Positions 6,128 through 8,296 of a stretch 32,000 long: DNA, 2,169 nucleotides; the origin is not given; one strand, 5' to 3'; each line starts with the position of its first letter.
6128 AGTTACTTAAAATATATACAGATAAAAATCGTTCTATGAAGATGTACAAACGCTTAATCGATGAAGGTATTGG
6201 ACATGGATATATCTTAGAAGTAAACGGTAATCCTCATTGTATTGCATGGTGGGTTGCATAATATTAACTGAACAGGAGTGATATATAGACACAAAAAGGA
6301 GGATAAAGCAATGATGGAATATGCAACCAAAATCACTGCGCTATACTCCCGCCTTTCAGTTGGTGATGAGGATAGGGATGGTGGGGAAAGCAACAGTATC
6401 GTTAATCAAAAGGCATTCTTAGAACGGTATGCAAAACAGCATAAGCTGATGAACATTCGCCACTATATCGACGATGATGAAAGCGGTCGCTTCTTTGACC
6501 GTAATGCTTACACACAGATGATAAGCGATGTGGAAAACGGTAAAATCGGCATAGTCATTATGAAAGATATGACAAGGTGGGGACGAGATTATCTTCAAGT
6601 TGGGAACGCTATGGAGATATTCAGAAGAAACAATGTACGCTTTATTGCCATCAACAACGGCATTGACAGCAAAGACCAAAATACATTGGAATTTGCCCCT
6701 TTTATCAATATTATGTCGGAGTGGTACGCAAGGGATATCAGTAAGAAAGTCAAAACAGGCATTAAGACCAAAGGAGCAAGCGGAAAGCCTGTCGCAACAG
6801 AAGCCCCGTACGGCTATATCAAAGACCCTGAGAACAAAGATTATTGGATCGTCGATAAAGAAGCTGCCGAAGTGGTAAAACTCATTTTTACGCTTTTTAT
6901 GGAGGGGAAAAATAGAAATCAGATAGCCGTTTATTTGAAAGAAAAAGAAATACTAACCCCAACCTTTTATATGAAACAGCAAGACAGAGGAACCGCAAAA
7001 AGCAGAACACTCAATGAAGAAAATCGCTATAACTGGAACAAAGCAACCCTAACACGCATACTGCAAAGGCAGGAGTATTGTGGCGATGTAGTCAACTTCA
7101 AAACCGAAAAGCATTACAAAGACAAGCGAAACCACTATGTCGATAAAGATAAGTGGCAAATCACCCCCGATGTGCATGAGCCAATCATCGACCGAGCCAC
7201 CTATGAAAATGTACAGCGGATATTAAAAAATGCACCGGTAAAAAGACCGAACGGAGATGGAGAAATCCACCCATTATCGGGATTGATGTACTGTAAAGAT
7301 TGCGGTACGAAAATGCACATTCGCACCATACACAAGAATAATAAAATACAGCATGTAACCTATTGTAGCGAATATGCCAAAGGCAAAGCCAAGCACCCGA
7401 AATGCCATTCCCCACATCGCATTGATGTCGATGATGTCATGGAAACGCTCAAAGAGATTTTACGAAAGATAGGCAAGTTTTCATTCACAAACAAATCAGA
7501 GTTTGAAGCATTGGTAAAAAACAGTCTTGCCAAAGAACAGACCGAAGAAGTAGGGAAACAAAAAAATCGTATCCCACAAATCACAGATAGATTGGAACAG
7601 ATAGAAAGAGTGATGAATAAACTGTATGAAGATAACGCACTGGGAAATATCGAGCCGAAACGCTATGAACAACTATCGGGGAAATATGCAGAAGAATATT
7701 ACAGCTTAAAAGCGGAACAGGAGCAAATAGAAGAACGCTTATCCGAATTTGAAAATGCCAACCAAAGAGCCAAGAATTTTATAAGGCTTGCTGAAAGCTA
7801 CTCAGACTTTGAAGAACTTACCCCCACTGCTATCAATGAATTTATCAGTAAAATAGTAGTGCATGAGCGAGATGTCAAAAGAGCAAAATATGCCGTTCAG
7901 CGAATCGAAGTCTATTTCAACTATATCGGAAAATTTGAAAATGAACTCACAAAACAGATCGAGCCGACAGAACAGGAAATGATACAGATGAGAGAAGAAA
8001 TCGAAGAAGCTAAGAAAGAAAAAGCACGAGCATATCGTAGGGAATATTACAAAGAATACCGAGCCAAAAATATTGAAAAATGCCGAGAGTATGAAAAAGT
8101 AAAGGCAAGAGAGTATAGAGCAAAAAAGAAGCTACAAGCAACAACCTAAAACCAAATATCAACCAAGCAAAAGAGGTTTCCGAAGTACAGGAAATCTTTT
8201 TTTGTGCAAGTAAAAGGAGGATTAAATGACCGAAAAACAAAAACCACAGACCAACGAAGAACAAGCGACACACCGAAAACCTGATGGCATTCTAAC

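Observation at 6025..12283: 5.75-kb serine-recombinase mobilisable element caught inside a GNAT gene, with frame-exact empty-site reconstruction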

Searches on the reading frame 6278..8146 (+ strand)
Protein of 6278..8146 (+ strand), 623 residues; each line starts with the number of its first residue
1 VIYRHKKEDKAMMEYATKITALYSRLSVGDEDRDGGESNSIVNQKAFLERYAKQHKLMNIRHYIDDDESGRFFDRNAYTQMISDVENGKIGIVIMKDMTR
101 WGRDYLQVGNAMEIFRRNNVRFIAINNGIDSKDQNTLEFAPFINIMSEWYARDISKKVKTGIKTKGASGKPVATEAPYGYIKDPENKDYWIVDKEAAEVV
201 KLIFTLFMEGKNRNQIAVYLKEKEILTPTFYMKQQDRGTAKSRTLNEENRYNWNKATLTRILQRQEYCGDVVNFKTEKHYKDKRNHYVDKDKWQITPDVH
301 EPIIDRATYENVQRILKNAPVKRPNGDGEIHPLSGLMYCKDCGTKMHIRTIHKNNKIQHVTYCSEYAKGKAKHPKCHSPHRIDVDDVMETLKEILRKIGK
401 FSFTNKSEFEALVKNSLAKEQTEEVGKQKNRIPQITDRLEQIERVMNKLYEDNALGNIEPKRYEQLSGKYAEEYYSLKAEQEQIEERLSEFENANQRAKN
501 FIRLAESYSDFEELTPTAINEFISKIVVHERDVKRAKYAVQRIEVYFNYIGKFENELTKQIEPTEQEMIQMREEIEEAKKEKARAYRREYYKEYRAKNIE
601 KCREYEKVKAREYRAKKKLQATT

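Call 5: search_protein_families(library=pfam, proteins=[window:6278-8146:+], max_evalue=0.01)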
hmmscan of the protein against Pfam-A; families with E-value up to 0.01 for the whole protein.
window:6278-8146:+ (623 aa): 4 families
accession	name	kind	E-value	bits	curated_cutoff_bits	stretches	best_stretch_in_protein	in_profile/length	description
PF00239.26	Resolvase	-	5.8e-24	85.3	23.3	1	21-170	2-144/145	Resolvase, N terminal domain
PF07508.19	Recombinase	-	1.4e-21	77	21.1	1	195-317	2-100/102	Recombinase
PF14287.11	DUF4368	-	6.6e-21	74.8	25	1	488-554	2-67/67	Domain of unknown function (DUF4368)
PF13408.12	Zn_ribbon_recom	-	3e-10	40.8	25.3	1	332-393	1-55/58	Recombinase zinc beta ribbon domain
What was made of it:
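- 6311..8149 (+): Large serine recombinase, 612 aa. Domains: Resolvase, Recombinase, Zn ribbon, DUF4368. The putative nucleophile is Ser16, in YSRLS. Pfam (call 5).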

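Call 10: find_homologous_proteins(query=window:6311-8146:+)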
Query window:6311-8146:+ (612 aa): 7949 proteins with E <= 0.001 among 8000 candidates; the best 120 are listed.
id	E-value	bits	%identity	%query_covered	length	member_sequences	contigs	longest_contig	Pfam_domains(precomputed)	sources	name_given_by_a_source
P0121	0.0e+0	1312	95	100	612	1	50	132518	PF07508.20,PF00239.27,PF14287.12,PF13408.13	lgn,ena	-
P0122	0.0e+0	1311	95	100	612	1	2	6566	PF07508.20,PF00239.27,PF14287.12,PF13408.13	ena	-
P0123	0.0e+0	1311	95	100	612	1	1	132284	PF07508.20,PF00239.27,PF14287.12,PF13408.13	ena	-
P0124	0.0e+0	1311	95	100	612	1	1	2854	PF07508.20,PF00239.27,PF14287.12,PF13408.13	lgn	-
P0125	0.0e+0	1311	95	100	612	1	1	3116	PF07508.20,PF00239.27,PF14287.12,PF13408.13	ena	-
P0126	0.0e+0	1310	95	100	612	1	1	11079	PF07508.20,PF00239.27,PF14287.12,PF13408.13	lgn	-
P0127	0.0e+0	1309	94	100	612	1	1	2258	PF07508.20,PF00239.27,PF14287.12,PF13408.13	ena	-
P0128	0.0e+0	1308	95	100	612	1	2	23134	PF07508.20,PF00239.27,PF14287.12,PF13408.13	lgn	-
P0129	0.0e+0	1308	95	100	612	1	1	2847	PF07508.20,PF00239.27,PF14287.12,PF13408.13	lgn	-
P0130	0.0e+0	1307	95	100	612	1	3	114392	PF07508.20,PF00239.27,PF14287.12,PF13408.13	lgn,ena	-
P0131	0.0e+0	1306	95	100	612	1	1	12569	PF07508.20,PF00239.27,PF14287.12,PF13408.13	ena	-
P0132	0.0e+0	1306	95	100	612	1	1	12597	PF07508.20,PF00239.27,PF14287.12,PF13408.13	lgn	-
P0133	0.0e+0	1298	94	100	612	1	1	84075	PF07508.20,PF00239.27,PF14287.12,PF13408.13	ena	-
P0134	0.0e+0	1287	93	100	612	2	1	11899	PF07508.20,PF00239.27,PF14287.12,PF13408.13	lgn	-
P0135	0.0e+0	1286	93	100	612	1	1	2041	PF07508.20,PF00239.27,PF14287.12,PF13408.13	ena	-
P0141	0.0e+0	1265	92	100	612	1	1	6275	PF07508.20,PF00239.27,PF14287.12,PF13408.13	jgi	-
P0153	0.0e+0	1254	91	100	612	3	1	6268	PF07508.20,PF00239.27,PF14287.12,PF13408.13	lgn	-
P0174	0.0e+0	1229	89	100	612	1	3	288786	PF07508.20,PF00239.27,PF14287.12,PF13408.13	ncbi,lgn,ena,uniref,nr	ncbi:recombinase family protein [Streptococcus anginosus]|uniref:recombinase family protein n=1 Tax=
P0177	0.0e+0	1229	89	100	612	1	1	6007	PF07508.20,PF00239.27,PF14287.12,PF13408.13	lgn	-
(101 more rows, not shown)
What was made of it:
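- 6311..8149 (+): Homologues of 612 aa reach up to 95% identity (call 10).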

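Call 12: find_encoding_contigs(protein=P0121, flank=10000, max_places=10)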
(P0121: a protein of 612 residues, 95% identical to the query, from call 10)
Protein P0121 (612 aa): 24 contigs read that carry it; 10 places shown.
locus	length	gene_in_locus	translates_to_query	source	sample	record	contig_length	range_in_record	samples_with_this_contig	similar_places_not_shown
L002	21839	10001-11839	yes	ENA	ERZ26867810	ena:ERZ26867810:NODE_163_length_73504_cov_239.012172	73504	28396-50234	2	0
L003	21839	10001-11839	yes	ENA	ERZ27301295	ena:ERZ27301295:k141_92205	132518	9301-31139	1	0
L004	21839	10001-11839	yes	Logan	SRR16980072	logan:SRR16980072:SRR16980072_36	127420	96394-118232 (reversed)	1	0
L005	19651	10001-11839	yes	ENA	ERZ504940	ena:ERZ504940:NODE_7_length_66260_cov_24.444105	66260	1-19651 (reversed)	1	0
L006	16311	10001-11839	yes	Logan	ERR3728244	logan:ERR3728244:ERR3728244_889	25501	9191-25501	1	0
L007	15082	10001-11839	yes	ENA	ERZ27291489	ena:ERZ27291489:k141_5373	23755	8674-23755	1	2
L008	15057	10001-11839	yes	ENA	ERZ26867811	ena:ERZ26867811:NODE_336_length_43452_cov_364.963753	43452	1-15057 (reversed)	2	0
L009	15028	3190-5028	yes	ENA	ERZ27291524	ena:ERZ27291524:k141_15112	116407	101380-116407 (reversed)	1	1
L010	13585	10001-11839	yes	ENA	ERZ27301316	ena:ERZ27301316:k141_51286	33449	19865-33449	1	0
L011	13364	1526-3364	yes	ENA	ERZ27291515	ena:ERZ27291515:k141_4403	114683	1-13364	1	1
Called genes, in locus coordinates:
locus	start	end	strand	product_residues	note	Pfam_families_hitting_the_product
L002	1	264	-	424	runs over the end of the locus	PF00764:Arginosuc_synth, PF20979:Arginosuc_syn_C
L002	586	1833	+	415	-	PF01594:AI-2E_transport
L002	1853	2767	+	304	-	PF01565:FAD_binding_4, PF02873:MurB_C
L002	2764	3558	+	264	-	PF02811:PHP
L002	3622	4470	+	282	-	PF03668:RapZ-like_N, PF22740:PapZ_C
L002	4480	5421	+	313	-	PF10298:WhiA_N, PF14527:LAGLIDADG_WhiA, PF02650:HTH_WhiA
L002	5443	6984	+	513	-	PF01938:TRAM, PF05958:tRNA_U5-meth_tr, PF13649:Methyltransf_25 (weak), PF13847:Methyltransf_31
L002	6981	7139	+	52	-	-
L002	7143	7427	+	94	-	PF18956:DUF5699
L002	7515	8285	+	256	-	PF06970:RepA_N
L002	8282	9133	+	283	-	PF01695:IstB_IS21, PF00308:Bac_DnaA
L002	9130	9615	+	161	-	PF12687:DUF3801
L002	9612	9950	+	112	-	-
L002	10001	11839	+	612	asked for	PF00239:Resolvase, PF07508:Recombinase, PF13408:Zn_ribbon_recom, PF14287:DUF4368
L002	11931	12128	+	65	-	PF14202:TnpW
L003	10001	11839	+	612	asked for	PF00239:Resolvase, PF07508:Recombinase, PF13408:Zn_ribbon_recom, PF14287:DUF4368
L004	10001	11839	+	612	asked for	PF00239:Resolvase, PF07508:Recombinase, PF13408:Zn_ribbon_recom, PF14287:DUF4368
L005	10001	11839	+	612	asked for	PF00239:Resolvase, PF07508:Recombinase, PF13408:Zn_ribbon_recom, PF14287:DUF4368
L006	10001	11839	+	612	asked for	PF00239:Resolvase, PF07508:Recombinase, PF13408:Zn_ribbon_recom, PF14287:DUF4368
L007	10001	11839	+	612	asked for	PF00239:Resolvase, PF07508:Recombinase, PF13408:Zn_ribbon_recom, PF14287:DUF4368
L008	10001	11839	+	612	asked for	PF00239:Resolvase, PF07508:Recombinase, PF13408:Zn_ribbon_recom, PF14287:DUF4368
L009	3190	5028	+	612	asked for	PF00239:Resolvase, PF07508:Recombinase, PF13408:Zn_ribbon_recom, PF14287:DUF4368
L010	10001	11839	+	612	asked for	PF00239:Resolvase, PF07508:Recombinase, PF13408:Zn_ribbon_recom, PF14287:DUF4368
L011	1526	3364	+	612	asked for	PF00239:Resolvase, PF07508:Recombinase, PF13408:Zn_ribbon_recom, PF14287:DUF4368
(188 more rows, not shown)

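Call 18: find_related_loci(query=window:6311-8146:+, collection=genome_contigs, flank=10000)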
Query window:6311-8146:+ (612 aa) in genome_contigs; peptide patterns used: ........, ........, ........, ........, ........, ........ (x = any residue, [..] = any of these).
225 stretches matched a pattern; 202 encode a relative of the query (tblastn E <= 1e-3); the best 80 are kept; 80 distinct loci.
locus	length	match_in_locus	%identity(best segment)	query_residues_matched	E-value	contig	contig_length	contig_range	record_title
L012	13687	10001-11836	92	1-612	0e+0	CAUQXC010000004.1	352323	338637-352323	MAG TPA_asm: uncultured Lachnospiraceae bacterium isolate ERR9968823_bin.30_MetaWRAP_v1.3_MAG genome assembly, contig: E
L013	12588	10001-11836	92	1-612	0e+0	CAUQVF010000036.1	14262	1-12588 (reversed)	MAG TPA_asm: uncultured Peptostreptococcaceae bacterium isolate ERR9968814_bin.4_MetaWRAP_v1.3_MAG genome assembly, cont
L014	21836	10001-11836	92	1-612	0e+0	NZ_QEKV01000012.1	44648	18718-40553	Ezakiella coagulans strain DSM 20705 Ga0215668_112, whole genome shotgun sequence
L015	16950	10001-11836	92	1-612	0e+0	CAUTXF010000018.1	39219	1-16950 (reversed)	MAG TPA_asm: uncultured Oribacterium sp. isolate ERR10228887_bin.1_MetaWRAP_v1.3_MAG genome assembly, contig: ERZ2165960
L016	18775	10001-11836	92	1-612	0e+0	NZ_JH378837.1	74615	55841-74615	Johnsonella ignava ATCC 51276 supercont1.9, whole genome shotgun sequence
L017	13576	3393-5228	92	1-612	0e+0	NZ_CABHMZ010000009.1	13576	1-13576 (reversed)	Streptococcus constellatus isolate Streptococcus_constellatus_SS_Bg39, whole genome shotgun sequence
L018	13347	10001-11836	92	1-612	0e+0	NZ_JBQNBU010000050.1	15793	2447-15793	MAG: Catonella sp. isolate A39_bin.10 NODE_313_length_15793_cov_45.450820, whole genome shotgun sequence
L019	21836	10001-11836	91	1-612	0e+0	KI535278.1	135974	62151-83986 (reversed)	Eubacterium brachy ATCC 33089 genomic scaffold Scaffold194, whole genome shotgun sequence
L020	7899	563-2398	91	1-612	0e+0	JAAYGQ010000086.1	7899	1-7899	MAG: Tissierellia bacterium isolate AS09scLD_251 106873_AS09, whole genome shotgun sequence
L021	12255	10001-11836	91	1-612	0e+0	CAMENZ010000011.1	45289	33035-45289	MAG: uncultured Clostridia bacterium isolate SRR15057920_bin.16_metaWRAP_v1.3_MAG genome assembly, contig: ERZ10407576.3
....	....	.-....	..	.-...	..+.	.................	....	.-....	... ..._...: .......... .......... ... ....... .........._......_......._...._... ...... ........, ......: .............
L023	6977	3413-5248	91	1-612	0e+0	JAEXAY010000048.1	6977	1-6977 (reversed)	MAG: Proteobacteria bacterium isolate OH_SFB_50 k127_177016, whole genome shotgun sequence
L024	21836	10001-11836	91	1-612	0e+0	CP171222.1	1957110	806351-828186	Eubacteriales bacterium KG125 chromosome, complete genome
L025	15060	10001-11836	90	1-612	0e+0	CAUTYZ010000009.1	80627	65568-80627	MAG TPA_asm: uncultured Alloscardovia sp. isolate ERR10228837_bin.11_MetaWRAP_v1.3_MAG genome assembly, contig: ERZ21659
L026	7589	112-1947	88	1-612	0e+0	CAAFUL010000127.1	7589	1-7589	MAG TPA_asm: uncultured Johnsonella sp., isolate HGM12372, WGS project CAAFUL010000000 data, contig: SRS335389_1_k119_85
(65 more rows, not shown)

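Call 34: search_protein_families(library=ncbifam, proteins=[window:6311-8146:+], max_evalue=0.001)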
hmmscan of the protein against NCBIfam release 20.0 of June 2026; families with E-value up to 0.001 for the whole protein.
window:6311-8146:+ (612 aa): 5 families
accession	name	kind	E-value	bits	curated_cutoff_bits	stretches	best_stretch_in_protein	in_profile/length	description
NF041201.1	recomb_XisF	equivalog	2e-35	122.6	375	1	45-438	27-406/465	fdxN element excision recombinase XisF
NF047344.1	SCCmet_CcrA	equivalog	2.8e-24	86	700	1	28-214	16-199/442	cassette chromosome recombinase CcrA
NF047343.1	SCCmet_CcrB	equivalog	3e-20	72.4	900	1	1-385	1-365/542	cassette chromosome recombinase CcrB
NF047347.1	SCCmet_CcrC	equivalog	1.6e-16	59.9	900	1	9-518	5-482/558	cassette chromosome recombinase CcrC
NF049883.1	resolv_YneB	equivalog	5.2e-09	35.9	175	1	11-153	4-141/211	YneB family resolvase-like protein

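Call 46: search_dna_similar(query=window:6311-8146:+, collection=plasmids, mode=protein, max_rows=30, max_evalue=1e-30)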
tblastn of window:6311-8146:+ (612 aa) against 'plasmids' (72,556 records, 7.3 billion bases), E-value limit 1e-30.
Records with a match: 42; places in all: 57; records where one place covers at least 80% of the query: 36.
Best place of each record, by identity: <60% 42.
By first word of the organism name: Enterococcus 11; Subdoligranulum 9; Klebsiella 4; Campylobacter 3; Kurthia 2; Citrobacter 2; Salmonella 2; Streptococcus 2; Monoglobus 1; Pusillibacter 1; and 5 more.
By predicted mobility (MOB-suite, as given by PLSDB): conjugative 18; non-mobilizable 16; mobilizable 8.
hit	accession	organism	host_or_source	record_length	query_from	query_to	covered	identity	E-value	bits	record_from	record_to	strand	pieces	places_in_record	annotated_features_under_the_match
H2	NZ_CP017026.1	Campylobacter coli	Cell culture,Housefly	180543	1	553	90%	42.2%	1e-137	450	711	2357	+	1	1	recombinase family protein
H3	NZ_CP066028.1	Campylobacter coli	-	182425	1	553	90%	42.2%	1e-137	450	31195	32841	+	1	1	recombinase family protein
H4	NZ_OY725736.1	Monoglobus pectinilyticus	-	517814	7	542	88%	43.5%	1e-143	468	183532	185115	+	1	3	recombinase family protein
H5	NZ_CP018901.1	Campylobacter coli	Retail chichen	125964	1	553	90%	42.0%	6e-137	448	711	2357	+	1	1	recombinase family protein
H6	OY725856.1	Subdoligranulum variabile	-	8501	1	553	90%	42.0%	5e-137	448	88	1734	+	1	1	record has no annotation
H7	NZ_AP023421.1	Pusillibacter faecalis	Homo sapiens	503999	7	553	89%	42.2%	1e-117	450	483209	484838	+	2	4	none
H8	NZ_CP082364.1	Bacillus badius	bacterial cell,soil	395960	6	543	88%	40.8%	2e-112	377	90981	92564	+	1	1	recombinase family protein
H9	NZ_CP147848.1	Kurthia gibsonii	water,water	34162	6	542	88%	40.7%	6e-129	425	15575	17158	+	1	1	recombinase family protein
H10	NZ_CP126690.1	Kurthia sp. YJT4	water,water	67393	6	542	88%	40.7%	6e-129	425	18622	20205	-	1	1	recombinase family protein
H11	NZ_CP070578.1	Klebsiella pneumoniae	Homo sapiens,pressure ulcer swab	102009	7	542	88%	39.6%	3e-114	382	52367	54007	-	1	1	recombinase family protein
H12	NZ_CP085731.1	Klebsiella pneumoniae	Homo sapiens,urine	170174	7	542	88%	39.6%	3e-114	382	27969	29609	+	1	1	recombinase family protein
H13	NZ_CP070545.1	Citrobacter freundii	Homo sapiens,urine (permanent catheter)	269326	7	542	88%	39.6%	3e-114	382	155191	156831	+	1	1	recombinase family protein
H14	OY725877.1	Subdoligranulum variabile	-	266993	8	553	89%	37.9%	4e-109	367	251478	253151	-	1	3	none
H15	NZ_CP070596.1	Klebsiella pneumoniae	Homo sapiens,endotracheal cannula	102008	30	542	84%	38.3%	3e-106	359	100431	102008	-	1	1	none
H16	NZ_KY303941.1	Enterococcus faecalis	fecal material of a Blue whale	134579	7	540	87%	36.1%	5e-87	303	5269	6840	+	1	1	recombinase family protein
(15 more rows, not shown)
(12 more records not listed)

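Call 53: search_solved_structures(query=window:6311-8146:+, max_evalue=0.001, show_alignments=1)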
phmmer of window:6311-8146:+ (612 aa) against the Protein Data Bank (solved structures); distinct sequences matched with E-value up to 0.001: 6.
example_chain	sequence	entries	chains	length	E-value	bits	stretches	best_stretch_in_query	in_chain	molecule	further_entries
2mhc_A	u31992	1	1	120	3.2e-29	105.4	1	6-121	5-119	TnpX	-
9dxh_A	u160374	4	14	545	8.2e-17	64.4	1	57-521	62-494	Resolvase homolog YokA | Site-specific recombinase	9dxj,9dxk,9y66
9dxd_A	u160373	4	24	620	8.4e-17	64.4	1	57-521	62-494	Resolvase homolog YokA,SPbeta prophage-derived uncharacterized protein YotN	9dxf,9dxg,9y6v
3bvp_A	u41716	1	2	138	2.6e-06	29.7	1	7-137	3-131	TP901-1 Integrase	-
3guv_A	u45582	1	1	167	1.4e-05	27.3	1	26-146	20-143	Site-specific recombinase, resolvase family protein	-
3g13_A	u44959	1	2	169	6.3e-05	25.2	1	10-162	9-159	Putative conjugative transposon recombinase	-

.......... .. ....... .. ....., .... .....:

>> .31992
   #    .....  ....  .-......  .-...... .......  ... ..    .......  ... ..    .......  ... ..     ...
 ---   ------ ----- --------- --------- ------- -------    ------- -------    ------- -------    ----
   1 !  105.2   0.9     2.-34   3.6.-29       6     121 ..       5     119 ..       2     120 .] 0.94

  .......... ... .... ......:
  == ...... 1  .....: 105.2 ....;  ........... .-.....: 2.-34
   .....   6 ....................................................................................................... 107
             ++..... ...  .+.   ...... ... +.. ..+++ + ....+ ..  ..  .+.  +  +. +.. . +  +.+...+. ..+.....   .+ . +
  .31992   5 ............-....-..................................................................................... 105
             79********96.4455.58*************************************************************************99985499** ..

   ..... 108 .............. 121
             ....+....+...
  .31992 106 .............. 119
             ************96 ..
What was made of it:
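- On Large serine recombinase (LSR) integrases: It aligns to the TnpX catalytic domain 2MHC, with YSRLS opposite YERLS (call 53).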
